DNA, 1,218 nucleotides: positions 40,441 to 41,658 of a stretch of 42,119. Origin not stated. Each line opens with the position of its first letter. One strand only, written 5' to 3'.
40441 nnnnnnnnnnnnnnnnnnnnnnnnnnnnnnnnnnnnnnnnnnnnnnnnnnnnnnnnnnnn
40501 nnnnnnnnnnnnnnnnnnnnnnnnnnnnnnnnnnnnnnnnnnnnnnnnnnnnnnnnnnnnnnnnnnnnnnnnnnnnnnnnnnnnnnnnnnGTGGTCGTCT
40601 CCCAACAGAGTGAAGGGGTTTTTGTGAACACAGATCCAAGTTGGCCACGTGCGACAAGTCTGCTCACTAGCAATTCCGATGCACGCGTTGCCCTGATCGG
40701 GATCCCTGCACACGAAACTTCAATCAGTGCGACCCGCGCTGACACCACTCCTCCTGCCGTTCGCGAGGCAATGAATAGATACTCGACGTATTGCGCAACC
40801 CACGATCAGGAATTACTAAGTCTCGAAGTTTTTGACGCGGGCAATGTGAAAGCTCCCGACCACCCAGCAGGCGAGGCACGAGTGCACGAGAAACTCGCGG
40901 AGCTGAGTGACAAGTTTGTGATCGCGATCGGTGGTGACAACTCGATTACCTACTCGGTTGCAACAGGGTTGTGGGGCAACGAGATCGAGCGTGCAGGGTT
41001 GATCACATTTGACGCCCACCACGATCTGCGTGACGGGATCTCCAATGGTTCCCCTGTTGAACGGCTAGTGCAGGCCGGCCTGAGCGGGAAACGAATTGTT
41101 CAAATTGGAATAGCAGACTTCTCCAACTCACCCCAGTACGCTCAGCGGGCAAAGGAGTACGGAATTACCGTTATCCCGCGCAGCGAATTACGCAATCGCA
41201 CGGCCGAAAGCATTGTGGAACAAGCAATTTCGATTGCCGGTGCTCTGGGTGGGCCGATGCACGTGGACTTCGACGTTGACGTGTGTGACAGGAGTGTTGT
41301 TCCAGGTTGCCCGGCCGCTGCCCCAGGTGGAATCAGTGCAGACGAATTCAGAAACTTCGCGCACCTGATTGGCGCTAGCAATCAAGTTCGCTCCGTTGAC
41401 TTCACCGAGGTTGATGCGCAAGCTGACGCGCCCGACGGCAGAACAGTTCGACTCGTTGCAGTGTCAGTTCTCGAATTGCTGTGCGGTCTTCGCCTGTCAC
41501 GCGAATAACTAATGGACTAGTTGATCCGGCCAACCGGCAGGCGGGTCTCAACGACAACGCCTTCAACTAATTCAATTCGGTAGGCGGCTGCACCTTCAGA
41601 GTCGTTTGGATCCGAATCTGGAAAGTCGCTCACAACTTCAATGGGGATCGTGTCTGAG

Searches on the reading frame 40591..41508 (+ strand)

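Call 8: search_protein_families(library=pfam, proteins=[window:40591-41508:+], max_evalue=0.001)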
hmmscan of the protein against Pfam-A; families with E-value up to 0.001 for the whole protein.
window:40591-41508:+ (305 aa): 1 family
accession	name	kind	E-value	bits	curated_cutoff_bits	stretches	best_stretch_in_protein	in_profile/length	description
PF00491.26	Arginase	-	5.8e-48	164.2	22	1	32-297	2-279/280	Arginase family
